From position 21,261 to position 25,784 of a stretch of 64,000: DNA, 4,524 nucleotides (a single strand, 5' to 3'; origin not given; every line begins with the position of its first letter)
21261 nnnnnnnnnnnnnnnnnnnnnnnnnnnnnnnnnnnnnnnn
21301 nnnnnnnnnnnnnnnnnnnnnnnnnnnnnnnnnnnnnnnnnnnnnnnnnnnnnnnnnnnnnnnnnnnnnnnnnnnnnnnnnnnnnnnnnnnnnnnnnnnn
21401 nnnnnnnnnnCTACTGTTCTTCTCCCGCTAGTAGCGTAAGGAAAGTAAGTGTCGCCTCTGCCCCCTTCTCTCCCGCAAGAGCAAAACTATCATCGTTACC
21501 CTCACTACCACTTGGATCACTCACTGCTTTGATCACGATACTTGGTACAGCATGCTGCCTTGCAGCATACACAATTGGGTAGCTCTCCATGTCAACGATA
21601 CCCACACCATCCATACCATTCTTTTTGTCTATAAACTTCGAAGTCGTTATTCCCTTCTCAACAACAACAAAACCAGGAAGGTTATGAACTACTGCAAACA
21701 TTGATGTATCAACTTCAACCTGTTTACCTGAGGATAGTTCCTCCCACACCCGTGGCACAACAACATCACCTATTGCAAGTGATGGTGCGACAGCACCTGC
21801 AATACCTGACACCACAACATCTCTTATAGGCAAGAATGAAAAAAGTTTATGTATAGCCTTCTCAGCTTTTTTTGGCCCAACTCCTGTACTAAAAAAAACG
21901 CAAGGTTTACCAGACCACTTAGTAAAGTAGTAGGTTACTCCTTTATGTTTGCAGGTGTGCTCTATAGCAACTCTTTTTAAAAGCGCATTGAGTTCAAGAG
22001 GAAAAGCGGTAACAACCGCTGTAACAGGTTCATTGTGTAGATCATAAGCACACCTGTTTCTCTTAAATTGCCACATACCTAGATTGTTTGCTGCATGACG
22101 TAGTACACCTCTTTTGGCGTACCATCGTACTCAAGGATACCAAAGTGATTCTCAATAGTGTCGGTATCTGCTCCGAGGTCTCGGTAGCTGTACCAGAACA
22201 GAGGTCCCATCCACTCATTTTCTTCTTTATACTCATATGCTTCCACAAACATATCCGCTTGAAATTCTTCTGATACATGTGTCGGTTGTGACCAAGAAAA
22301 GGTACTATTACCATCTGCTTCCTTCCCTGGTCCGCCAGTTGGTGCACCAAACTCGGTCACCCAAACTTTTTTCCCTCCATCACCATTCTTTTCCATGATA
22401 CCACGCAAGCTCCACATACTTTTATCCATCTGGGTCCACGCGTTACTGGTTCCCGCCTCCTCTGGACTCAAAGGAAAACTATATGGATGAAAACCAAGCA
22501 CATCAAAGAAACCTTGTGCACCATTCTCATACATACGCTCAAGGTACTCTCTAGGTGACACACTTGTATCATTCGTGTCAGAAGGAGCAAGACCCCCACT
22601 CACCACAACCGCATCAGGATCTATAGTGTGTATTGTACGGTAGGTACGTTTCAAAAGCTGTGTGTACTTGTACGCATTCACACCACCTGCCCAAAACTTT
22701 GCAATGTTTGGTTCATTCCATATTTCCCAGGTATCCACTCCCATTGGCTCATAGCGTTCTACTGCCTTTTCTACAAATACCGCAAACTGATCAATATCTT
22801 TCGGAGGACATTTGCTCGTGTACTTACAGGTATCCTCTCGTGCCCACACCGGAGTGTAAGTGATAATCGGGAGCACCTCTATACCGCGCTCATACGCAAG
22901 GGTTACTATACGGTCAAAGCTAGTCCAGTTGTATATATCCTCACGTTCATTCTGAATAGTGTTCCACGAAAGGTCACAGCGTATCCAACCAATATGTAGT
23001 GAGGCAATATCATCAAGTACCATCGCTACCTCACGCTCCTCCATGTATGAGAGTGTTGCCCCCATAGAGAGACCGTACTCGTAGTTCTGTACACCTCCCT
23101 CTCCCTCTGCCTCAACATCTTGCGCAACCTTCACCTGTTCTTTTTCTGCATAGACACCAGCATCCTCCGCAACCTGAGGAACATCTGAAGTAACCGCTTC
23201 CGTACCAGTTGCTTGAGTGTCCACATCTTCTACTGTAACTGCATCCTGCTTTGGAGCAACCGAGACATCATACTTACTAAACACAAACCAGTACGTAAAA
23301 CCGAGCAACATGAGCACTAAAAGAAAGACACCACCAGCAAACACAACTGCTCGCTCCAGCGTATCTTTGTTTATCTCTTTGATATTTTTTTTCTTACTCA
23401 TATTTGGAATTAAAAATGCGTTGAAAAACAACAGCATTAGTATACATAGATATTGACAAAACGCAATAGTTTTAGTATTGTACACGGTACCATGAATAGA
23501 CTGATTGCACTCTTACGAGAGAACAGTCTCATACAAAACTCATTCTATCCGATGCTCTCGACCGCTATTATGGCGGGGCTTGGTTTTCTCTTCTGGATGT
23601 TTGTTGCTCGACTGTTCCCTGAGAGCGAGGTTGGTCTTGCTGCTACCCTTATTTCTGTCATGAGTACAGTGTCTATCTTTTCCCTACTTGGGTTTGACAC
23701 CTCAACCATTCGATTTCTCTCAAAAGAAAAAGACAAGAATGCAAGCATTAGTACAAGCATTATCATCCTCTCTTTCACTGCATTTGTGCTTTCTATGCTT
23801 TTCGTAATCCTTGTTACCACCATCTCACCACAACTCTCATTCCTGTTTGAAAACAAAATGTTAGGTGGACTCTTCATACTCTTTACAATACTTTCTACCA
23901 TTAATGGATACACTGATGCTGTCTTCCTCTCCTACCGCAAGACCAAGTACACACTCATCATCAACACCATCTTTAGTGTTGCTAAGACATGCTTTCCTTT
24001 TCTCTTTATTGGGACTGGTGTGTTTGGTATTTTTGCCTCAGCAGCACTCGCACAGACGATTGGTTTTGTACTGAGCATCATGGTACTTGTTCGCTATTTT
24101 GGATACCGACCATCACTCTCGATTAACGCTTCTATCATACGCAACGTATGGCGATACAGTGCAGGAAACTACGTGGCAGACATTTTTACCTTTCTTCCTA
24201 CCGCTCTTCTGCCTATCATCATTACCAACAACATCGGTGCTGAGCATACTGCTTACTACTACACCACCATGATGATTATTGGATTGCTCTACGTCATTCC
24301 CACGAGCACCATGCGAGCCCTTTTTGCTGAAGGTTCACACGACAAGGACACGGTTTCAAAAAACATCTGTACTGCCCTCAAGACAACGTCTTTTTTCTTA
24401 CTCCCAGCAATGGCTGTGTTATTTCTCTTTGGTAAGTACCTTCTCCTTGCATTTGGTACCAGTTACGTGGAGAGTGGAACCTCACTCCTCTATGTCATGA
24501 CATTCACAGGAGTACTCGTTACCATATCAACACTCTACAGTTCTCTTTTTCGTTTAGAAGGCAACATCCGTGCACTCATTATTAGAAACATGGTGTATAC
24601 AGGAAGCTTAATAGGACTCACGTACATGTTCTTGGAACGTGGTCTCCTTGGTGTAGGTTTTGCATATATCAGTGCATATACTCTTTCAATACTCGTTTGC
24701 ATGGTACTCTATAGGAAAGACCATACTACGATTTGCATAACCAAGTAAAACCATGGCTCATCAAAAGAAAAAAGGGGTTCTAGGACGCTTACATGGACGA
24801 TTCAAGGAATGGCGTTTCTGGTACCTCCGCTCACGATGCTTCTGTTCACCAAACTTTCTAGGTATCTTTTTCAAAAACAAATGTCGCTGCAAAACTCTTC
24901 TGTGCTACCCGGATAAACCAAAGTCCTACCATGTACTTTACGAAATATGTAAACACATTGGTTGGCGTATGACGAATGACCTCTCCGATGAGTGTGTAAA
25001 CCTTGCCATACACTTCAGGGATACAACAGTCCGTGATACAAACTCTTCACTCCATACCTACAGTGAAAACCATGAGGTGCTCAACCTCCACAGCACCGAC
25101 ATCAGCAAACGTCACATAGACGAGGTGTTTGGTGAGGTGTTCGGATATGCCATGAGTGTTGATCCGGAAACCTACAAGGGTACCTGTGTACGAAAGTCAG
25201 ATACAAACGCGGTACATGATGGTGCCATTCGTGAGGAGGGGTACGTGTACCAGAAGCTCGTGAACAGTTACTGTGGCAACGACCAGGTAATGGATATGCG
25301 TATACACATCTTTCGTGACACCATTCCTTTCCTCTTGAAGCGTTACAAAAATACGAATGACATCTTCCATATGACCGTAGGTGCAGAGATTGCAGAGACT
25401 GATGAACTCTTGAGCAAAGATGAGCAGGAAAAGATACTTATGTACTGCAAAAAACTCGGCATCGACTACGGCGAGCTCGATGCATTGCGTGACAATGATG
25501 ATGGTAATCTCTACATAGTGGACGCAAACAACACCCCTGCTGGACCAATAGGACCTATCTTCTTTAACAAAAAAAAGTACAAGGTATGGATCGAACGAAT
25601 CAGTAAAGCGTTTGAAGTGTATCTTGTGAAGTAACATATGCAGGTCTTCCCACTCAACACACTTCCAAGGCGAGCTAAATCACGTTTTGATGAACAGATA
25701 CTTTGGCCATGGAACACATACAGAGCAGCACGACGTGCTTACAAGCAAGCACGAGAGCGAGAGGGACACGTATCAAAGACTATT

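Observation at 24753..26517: Tandem ATP-grasp paralogs with a 149-nt gene-conversion tract and a 14-nt microhomology deletion inactivating the second copy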

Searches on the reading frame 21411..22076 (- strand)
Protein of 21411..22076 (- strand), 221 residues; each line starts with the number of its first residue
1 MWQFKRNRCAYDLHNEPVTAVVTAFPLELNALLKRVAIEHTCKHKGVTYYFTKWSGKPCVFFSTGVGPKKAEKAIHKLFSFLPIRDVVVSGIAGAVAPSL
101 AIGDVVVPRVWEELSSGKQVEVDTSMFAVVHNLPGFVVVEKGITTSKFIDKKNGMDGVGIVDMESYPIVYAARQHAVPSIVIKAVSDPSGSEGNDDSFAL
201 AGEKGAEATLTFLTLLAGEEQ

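Call 48: search_protein_families(library=pfam, proteins=[window:21411-22076:-], max_evalue=0.00001)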
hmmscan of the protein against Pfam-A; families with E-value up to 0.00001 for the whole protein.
window:21411-22076:- (221 aa): 1 family
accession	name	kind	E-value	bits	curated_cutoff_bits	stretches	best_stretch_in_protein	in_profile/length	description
PF01048.26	PNP_UDP_1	-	3.9e-23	82.5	25.1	2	20-109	3-95/233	Phosphorylase superfamily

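Call 62: find_encoding_contigs(protein=window:21411-22076:-, flank=10000, max_places=6)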
Protein window:21411-22076:- (221 aa): 1 contig read that carries it; 1 place shown.
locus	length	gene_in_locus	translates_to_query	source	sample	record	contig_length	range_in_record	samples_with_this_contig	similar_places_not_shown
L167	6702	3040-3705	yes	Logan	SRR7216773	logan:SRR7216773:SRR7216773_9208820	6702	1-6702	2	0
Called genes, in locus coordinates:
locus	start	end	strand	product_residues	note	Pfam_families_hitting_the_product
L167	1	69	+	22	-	?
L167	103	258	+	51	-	-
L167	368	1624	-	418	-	PF01943:Polysacc_synt, PF13440:Polysacc_synt_3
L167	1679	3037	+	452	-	PF00150:Cellulase, PF01229:Glyco_hydro_39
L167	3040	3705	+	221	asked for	PF01048:PNP_UDP_1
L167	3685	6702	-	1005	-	?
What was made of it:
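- Tried and rejected: These failures are not informative, because the gene calls on L167 miss A's 5' part and call antisense ORFs instead (call 62).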

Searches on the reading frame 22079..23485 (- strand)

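Call 7: search_protein_families(library=pfam, proteins=[window:22079-23485:-], max_evalue=0.1)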
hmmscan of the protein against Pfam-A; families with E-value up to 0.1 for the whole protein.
window:22079-23485:- (468 aa): 5 families
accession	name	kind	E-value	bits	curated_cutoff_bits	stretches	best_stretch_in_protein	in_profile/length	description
PF00150.24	Cellulase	-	1.9e-09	37.9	23.5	1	145-384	15-241/272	Cellulase (glycosyl hydrolase family 5)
PF01229.23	Glyco_hydro_39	-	1.8e-07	30.8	26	1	166-335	55-226/472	Glycosyl hydrolases family 39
PF11790.14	Glyco_hydro_cc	-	0.012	15.6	21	1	309-433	118-209/237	Glycosyl hydrolase catalytic core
PF02449.21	Glyco_hydro_42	-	0.024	14.4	21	0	163-205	22-64/376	Beta-galactosidase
PF00331.26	Glyco_hydro_10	-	0.037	13.7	22.1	1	172-259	45-129/311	Glycosyl hydrolase family 10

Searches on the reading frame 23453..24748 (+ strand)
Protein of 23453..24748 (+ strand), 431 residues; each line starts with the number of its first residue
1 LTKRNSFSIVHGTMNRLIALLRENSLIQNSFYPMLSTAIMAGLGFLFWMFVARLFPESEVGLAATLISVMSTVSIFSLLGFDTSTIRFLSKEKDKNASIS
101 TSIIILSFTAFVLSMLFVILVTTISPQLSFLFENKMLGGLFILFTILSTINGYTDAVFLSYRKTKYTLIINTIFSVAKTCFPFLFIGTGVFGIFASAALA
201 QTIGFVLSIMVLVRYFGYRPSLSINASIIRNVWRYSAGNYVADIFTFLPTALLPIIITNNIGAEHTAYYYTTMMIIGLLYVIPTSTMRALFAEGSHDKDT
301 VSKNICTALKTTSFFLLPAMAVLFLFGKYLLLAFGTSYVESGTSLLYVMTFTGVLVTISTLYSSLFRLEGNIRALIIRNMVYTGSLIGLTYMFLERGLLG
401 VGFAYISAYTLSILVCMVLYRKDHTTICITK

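Call 7: search_protein_families(library=pfam, proteins=[window:23453-24748:+], max_evalue=0.1)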
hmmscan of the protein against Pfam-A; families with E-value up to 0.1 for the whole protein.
window:23453-24748:+ (431 aa): 3 families
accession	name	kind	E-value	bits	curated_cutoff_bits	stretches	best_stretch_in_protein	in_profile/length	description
PF13440.11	Polysacc_synt_3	-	1.6e-14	54.3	23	1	51-339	2-289/293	Polysaccharide biosynthesis protein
PF01943.22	Polysacc_synt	-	2.2e-13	50.7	28.2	1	27-282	2-261/274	Polysaccharide biosynthesis protein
PF16938.10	Phage_holin_Dp1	-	0.08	13.8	25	0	304-360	4-58/63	Putative phage holin Dp-1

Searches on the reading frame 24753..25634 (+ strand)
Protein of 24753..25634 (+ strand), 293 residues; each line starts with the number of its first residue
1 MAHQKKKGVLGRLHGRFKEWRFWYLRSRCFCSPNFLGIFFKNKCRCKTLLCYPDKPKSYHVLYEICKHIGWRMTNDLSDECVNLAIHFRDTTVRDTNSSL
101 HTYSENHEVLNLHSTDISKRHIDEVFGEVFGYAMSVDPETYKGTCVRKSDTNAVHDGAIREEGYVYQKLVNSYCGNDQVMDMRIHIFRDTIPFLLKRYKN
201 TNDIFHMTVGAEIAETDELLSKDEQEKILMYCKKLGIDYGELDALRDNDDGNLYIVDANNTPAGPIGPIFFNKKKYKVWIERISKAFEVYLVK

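Call 7: search_protein_families(library=pfam, proteins=[window:24753-25631:+], max_evalue=0.1)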
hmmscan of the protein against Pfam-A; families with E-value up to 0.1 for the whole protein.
seq(293 aa): 1 family
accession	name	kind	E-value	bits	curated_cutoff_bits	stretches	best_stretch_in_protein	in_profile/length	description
PF14398.11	ATPgrasp_YheCD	-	0.09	12.5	26.8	0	144-189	88-133/255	YheC/D like ATP-grasp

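Call 8: search_protein_families(library=ncbifam, proteins=[window:24753-25631:+], max_evalue=0.1)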
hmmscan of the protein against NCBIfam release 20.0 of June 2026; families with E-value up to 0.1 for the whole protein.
seq(293 aa): 1 family
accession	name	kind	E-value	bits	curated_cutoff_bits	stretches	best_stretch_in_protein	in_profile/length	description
NF040720.1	MptN_Meth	equivalog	0.017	14.2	350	1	158-264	170-271/291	tetrahydromethanopterin:alpha-L-glutamate ligase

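Call 10: find_encoding_contigs(protein=window:24753-25634:+, flank=6000)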
Protein window:24753-25634:+ (293 aa): no gene with exactly this product is on record in the collection.

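Call 18: find_related_loci(query=A1, collection=genome_contigs, flank=4000)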
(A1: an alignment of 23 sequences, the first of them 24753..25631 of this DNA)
Query A1 (293 aa) in genome_contigs; peptide patterns used: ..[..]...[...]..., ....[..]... (x = any residue, [..] = any of these).
213 stretches matched a pattern; 177 encode a relative of the query (tblastn E <= 1e-3); the best 80 are kept; 80 distinct loci.
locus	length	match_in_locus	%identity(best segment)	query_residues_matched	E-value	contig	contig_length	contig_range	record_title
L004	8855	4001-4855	47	9-288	1e-88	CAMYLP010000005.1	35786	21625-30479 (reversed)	MAG: uncultured Patescibacteria group bacterium isolate ES_M_Patescibacteria_01 genome assembly, contig: scaffold_936, w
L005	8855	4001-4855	47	7-286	4e-88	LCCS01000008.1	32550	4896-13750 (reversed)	MAG: Parcubacteria group bacterium GW2011_GWD2_42_14 UU98_C0008, whole genome shotgun sequence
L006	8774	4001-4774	47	35-288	8e-80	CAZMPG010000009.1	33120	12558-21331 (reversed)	MAG TPA_asm: uncultured Candidatus Saccharibacteria bacterium isolate SRP173033_co2_258 genome assembly, contig: NODE_42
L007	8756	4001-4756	48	41-287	2e-78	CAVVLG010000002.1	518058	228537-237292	MAG: Candidatus Adlerbacteria bacterium isolate MFD09222.bin.1.2 genome assembly, contig: contig_36000, whole genome sho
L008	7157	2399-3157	44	41-288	3e-75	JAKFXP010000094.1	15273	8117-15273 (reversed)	MAG: Parcubacteria group bacterium isolate ND3_Bin_29 ND3_0000808, whole genome shotgun sequence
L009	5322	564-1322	47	40-287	1e-73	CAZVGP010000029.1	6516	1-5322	MAG TPA_asm: uncultured Candidatus Saccharibacteria bacterium isolate SRP269290_co8_15 genome assembly, contig: NODE_286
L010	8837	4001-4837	41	14-288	4e-70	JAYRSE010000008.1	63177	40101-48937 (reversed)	MAG: Candidatus Paceibacterota bacterium isolate XM1_ASGE3bin.5 k141_162386, whole genome shotgun sequence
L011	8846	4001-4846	41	16-288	7e-67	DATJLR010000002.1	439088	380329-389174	MAG TPA_asm: Candidatus Paceibacterota bacterium isolate SMAG_U14814 k141_1012015, whole genome shotgun sequence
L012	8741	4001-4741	44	47-288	4e-65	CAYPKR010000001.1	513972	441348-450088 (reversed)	MAG TPA_asm: uncultured Candidatus Saccharibacteria bacterium isolate SRP278252_co2_120 genome assembly, contig: NODE_6_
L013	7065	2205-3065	40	13-293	9e-65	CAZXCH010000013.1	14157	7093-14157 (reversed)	MAG TPA_asm: uncultured Candidatus Saccharibacteria bacterium isolate binchicken_co241_385 genome assembly, contig: NODE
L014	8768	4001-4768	39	38-287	1e-62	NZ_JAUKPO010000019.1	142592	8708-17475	Rhodocytophaga aerolata strain KACC 12507 NODE_19_length_142592_cov_88.916408, whole genome shotgun sequence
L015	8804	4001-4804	39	14-288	2e-62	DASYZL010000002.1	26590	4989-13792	MAG TPA_asm: Patescibacteria group bacterium isolate SMAG_U6361 k141_747010, whole genome shotgun sequence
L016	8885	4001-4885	40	2-288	4e-61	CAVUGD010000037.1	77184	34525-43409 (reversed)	MAG: uncultured Verrucomicrobiae bacterium isolate MFD02581.bin.3.147 genome assembly, contig: contig_63828, whole genom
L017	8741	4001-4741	45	47-288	2e-60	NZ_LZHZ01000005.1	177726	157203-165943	Mycobacterium sp. ACS1612 contig_13, whole genome shotgun sequence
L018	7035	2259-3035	39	21-286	3e-59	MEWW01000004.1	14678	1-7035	MAG: Candidatus Adlerbacteria bacterium RIFCSPHIGHO2_12_FULL_53_18 rifcsphigho2_12_scaffold_20977, whole genome shotgun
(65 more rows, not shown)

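Call 20: find_related_loci(query=A1, collection=metagenome_contigs, flank=3000)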
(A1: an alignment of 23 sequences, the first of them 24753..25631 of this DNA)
Query A1 (293 aa) in metagenome_contigs; peptide patterns used: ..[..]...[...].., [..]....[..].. (x = any residue, [..] = any of these).
424 stretches matched a pattern; 200 encode a relative of the query (tblastn E <= 1e-3); the best 80 are kept; 80 distinct loci.
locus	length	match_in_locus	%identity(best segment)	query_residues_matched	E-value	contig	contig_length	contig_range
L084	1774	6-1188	53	7-293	7e-103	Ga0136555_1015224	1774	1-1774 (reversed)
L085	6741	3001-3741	55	48-288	2e-91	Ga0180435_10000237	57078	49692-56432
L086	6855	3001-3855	48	7-286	5e-89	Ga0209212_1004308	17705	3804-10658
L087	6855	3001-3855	47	7-286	2e-88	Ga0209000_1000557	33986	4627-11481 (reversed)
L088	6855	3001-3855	47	7-286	2e-88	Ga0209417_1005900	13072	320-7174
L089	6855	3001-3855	48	7-286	1e-87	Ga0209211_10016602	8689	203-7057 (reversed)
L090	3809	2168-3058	45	1-286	9e-88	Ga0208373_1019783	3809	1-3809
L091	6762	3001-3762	46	39-288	6e-76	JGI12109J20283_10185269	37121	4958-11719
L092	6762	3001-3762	46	39-288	6e-76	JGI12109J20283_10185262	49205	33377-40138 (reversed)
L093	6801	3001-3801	44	26-288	2e-68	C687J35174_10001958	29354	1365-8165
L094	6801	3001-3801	44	26-288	2e-68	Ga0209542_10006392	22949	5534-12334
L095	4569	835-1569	43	48-287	3e-67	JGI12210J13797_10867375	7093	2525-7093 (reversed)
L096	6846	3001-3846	41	16-288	4e-67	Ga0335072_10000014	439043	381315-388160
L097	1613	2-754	44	42-287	1e-69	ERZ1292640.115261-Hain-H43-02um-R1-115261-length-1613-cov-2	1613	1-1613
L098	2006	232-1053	42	21-288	1e-67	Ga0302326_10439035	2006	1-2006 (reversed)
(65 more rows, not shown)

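Call 54: predict_structure(alignment_id=A3)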
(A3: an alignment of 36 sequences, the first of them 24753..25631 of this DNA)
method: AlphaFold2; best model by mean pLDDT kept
length: 293 residues; sequences in the alignment: 36
mean_pLDDT: 88.9   pTM: 0.86
mean pLDDT of the five models: 88.9, 88.5, 88.3, 88.0, 88.0
residues with pLDDT >= 90: 210; 70-90: 50; 50-70: 24; < 50: 9
segments of 3 or more residues with pLDDT < 50: 1-5, 157-160
pLDDT, mean of each block of 10 residues (from residue 1): 53 69 61 82 92 92 93 93 96 94 96 96 97 93 90 58 85 96 97 96 89 97 98 98 97 96 84 94 97 87
secondary structure, 60 per line:
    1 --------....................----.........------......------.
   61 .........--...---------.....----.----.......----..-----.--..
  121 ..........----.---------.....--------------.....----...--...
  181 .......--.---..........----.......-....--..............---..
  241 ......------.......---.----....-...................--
elements in order: H9-28 H33-41 E48-53 H61-69 E72-74 E84-88 H98-104 H119-130 E145-149 E164-168 E173-175 E178-187 E194-200 E208-214 H216-219 H222-235 E239-246 E253-259 H268-271 H273-291
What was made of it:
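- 24753..25634 (+): Copy A, 293 aa, ATP-grasp-fold protein of an unnamed family. It is in frame but lacks six conserved residues. The AF2 model of A has mean pLDDT 88.9, with residues 157-160 below 50 at the six-codon gap (call 54).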

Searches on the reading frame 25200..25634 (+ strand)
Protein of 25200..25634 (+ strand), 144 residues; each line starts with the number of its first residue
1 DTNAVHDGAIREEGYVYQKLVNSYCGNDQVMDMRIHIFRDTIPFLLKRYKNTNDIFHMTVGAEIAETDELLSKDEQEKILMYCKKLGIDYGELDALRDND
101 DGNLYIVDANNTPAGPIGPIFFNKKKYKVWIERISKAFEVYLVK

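Call 61: find_encoding_contigs(protein=window:25230-25634:+, flank=10000, max_places=6)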
Protein window:25230-25634:+ (134 aa): no gene with exactly this product is on record in the collection.

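Call 64: find_encoding_contigs(protein=window:25200-25634:+, flank=3000, max_places=6)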
Protein window:25200-25634:+ (144 aa): no gene with exactly this product is on record in the collection.

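Call 70: find_encoding_contigs(protein=window:25203-25634:+, flank=3000, max_places=4)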
Protein window:25203-25634:+ (143 aa): no gene with exactly this product is on record in the collection.
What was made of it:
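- Tried and rejected: I tried to fetch the contig holding A's 3' part plus B's 5' part by guessing partial gene products that start at 25230, 25200 and 25203 (calls 61, 64, 70).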
